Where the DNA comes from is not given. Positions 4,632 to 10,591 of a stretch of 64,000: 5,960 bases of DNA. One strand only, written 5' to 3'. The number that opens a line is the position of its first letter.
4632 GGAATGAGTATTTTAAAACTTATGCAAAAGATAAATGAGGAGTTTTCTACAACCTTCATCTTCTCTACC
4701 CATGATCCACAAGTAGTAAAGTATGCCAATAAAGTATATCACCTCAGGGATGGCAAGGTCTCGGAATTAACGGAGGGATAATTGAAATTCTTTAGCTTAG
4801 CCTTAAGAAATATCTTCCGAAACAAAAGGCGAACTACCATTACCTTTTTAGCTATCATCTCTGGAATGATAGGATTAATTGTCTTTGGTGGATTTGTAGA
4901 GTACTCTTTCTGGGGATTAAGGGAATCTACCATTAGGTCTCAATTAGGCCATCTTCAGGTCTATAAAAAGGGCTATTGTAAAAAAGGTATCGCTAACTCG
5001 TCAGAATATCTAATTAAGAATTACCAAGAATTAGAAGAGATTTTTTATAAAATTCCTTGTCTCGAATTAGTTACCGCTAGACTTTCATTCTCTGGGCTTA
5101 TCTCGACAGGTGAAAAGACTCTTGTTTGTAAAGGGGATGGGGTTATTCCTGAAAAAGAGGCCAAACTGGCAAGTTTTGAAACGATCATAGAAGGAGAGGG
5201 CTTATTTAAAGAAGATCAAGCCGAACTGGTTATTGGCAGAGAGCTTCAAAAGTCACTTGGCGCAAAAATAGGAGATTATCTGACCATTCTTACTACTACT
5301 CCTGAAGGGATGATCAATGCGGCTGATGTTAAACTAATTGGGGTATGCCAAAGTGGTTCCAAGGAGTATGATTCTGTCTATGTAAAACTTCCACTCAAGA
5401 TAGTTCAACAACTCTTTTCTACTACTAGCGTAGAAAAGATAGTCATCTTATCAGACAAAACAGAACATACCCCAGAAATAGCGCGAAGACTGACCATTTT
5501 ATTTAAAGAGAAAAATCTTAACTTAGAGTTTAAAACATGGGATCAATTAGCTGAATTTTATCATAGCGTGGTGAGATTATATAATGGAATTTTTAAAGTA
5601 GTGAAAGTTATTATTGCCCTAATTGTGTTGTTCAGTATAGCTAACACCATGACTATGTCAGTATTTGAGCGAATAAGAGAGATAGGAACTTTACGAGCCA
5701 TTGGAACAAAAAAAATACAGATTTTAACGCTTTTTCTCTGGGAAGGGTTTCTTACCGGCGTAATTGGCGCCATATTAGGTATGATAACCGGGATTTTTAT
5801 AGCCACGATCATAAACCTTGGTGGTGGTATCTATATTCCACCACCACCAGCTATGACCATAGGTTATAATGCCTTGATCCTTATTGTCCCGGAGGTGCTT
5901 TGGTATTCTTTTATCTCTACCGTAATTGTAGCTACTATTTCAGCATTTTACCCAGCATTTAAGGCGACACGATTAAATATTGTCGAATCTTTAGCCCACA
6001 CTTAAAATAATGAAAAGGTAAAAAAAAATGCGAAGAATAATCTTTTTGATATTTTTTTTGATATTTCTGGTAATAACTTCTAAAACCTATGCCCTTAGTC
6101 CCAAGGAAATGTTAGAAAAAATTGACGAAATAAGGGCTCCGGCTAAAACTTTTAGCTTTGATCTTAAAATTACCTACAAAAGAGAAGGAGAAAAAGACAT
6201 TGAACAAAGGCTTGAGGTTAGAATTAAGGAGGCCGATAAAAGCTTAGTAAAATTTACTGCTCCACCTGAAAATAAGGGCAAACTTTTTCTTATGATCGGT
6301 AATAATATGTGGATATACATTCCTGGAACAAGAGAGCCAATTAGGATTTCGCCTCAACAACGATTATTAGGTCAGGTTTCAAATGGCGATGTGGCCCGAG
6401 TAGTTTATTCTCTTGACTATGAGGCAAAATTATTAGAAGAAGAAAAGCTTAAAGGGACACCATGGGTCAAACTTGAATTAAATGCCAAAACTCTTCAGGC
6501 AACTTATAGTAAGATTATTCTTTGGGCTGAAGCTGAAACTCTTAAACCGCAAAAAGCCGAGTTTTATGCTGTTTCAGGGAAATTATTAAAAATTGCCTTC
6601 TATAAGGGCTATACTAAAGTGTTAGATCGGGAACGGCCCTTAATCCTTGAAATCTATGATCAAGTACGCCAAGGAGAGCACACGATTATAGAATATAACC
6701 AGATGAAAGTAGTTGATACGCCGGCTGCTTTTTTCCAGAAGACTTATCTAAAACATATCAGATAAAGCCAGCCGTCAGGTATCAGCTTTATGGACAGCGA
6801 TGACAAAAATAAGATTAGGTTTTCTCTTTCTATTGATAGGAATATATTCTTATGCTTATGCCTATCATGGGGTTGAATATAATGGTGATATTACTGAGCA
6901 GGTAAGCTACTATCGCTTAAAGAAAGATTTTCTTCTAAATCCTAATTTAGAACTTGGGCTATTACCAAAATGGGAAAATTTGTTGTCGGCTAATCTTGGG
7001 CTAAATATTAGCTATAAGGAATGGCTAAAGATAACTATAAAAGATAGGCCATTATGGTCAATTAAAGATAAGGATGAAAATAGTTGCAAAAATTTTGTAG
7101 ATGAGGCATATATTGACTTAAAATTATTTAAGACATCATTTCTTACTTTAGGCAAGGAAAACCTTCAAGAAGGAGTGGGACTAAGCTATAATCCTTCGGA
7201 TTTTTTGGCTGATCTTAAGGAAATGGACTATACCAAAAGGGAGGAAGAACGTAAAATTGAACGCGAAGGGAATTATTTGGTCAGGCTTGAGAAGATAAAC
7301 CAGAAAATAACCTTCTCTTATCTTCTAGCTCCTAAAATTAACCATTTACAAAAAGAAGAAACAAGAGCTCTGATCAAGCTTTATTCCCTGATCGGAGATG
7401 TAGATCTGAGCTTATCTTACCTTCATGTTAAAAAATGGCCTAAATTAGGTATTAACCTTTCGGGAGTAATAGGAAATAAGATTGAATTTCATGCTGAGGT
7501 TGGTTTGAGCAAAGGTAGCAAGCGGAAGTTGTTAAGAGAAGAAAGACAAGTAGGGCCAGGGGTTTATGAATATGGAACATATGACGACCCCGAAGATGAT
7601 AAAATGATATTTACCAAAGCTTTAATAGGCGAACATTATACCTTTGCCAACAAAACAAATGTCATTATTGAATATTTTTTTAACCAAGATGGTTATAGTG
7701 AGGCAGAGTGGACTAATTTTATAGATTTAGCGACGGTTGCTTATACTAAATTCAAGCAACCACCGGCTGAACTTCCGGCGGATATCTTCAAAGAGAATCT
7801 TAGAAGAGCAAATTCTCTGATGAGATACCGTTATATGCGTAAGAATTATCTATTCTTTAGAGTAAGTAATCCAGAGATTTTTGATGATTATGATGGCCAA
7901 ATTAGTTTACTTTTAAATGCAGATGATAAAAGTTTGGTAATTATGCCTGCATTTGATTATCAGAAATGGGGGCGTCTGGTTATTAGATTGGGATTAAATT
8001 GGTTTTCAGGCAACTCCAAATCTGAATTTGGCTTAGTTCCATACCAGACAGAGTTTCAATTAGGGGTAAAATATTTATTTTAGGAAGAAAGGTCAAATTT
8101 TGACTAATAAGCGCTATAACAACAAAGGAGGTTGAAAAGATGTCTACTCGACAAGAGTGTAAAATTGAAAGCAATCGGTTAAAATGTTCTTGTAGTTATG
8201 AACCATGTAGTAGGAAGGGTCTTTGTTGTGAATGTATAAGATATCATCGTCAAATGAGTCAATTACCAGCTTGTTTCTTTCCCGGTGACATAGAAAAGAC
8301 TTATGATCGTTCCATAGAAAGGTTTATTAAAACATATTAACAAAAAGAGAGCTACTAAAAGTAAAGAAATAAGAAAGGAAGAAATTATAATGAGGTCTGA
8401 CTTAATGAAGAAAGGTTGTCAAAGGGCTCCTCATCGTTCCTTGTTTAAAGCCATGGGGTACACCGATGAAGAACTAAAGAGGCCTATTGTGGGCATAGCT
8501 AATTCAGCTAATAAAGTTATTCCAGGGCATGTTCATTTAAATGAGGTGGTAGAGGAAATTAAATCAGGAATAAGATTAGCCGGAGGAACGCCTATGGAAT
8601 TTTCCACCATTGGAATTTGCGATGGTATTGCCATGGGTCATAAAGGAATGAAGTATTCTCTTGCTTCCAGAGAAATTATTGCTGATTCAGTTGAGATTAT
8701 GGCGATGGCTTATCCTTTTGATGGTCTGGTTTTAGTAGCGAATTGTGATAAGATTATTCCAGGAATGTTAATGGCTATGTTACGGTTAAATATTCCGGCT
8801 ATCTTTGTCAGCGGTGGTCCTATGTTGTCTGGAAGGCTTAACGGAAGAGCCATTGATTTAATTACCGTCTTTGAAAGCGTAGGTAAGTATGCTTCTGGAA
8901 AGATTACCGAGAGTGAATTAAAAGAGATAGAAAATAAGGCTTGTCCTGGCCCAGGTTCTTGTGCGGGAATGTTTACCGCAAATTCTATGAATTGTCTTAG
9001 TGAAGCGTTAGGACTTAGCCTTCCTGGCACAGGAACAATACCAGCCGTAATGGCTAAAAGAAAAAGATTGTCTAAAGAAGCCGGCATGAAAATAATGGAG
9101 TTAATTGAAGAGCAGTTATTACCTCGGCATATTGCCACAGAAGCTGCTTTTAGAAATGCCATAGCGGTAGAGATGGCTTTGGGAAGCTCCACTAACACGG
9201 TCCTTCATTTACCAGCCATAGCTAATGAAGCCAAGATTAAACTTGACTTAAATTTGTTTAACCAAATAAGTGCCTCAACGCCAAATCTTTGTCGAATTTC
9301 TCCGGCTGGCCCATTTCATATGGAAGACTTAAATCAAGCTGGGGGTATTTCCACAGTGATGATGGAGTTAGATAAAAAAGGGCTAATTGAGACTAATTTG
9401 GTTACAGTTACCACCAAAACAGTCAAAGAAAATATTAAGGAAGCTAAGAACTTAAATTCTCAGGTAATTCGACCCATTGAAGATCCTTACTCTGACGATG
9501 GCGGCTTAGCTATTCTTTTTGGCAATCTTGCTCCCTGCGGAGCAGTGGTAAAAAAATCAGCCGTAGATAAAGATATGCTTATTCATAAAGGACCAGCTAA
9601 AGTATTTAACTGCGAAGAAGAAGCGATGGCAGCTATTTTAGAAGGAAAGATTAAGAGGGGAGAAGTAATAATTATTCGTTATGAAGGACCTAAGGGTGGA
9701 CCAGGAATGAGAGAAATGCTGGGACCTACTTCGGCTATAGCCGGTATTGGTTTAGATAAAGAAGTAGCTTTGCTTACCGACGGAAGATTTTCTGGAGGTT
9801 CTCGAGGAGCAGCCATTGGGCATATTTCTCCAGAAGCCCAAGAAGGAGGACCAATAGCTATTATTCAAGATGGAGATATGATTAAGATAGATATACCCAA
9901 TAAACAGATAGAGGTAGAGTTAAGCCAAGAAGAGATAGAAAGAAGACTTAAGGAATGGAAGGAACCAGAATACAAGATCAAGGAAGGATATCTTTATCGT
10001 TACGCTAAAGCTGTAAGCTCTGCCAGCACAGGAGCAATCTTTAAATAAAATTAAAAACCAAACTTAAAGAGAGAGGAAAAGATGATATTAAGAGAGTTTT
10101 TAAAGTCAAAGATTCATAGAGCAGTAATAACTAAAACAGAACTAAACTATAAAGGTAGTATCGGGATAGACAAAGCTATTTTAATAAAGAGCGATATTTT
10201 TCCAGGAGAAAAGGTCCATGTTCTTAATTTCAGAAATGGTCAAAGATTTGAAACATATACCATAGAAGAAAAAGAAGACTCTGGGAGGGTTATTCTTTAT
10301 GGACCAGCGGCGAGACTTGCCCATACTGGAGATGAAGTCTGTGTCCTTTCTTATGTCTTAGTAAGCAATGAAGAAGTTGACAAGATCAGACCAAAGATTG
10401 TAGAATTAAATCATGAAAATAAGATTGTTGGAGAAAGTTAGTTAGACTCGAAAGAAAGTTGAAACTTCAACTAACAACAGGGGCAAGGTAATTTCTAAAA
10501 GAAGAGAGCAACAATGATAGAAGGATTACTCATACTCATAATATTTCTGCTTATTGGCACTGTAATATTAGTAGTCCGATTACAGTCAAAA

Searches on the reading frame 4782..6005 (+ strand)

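Call 28: search_protein_families(library=pfam, proteins=[window:4782-6005:+], max_evalue=0.00001)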
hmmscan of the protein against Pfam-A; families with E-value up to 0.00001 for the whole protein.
window:4782-6005:+ (407 aa): 2 families
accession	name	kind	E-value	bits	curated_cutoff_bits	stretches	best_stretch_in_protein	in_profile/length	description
PF02687.27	FtsX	-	1.9e-18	67.1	25.5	1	276-400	5-120/120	FtsX-like permease C-terminal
PF12704.14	MacB_PCD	-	7.5e-10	39.9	27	1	18-238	1-205/207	MacB-like periplasmic core domain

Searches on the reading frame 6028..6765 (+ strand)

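Call 28: search_protein_families(library=pfam, proteins=[window:6028-6765:+], max_evalue=0.00001)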
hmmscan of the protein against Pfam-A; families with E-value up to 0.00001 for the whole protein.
window:6028-6765:+ (245 aa): 1 family
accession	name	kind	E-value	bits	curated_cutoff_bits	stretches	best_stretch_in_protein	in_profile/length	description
PF17131.11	LolA_like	-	1.1e-42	146.3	30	1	69-242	2-183/184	Outer membrane lipoprotein-sorting protein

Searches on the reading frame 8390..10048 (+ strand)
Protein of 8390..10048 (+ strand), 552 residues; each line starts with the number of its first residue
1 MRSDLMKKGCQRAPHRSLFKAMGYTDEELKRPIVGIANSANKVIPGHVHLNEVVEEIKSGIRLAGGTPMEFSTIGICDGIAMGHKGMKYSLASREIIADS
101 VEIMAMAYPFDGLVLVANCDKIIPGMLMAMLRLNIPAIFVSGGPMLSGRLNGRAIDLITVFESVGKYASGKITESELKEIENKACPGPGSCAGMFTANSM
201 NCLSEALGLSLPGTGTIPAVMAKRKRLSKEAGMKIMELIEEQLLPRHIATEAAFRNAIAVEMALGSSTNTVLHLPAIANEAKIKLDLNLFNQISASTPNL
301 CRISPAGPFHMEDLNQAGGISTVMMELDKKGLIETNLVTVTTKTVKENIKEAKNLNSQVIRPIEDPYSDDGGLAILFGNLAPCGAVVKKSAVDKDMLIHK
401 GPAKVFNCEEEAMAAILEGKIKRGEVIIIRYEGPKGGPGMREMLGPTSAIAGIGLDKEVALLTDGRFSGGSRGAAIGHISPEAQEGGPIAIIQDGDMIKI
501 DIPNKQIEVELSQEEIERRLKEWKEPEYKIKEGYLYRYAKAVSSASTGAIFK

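Call 28: search_protein_families(library=pfam, proteins=[window:8390-10048:+], max_evalue=0.00001)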
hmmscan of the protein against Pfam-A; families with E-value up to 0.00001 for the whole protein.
window:8390-10048:+ (552 aa): 2 families
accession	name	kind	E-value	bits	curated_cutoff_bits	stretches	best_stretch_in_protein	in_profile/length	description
PF00920.27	ILVD_EDD_N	-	5.8e-139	463.1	27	1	31-348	1-316/316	Dihydroxy-acid/6-phosphogluconate dehydratase N-terminal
PF24877.1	ILV_EDD_C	-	1.8e-81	272.5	27.7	1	358-549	1-191/191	Dihydroxy-acid/6-phosphogluconate dehydratase C-terminal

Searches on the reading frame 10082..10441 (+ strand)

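Call 28: search_protein_families(library=pfam, proteins=[window:10082-10441:+], max_evalue=0.00001)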
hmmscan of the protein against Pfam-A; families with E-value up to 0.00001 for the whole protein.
window:10082-10441:+ (119 aa): 1 family
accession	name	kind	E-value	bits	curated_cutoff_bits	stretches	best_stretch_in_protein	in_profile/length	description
PF02261.22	Asp_decarbox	-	3.8e-40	136.8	25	1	3-115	2-114/115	Aspartate decarboxylase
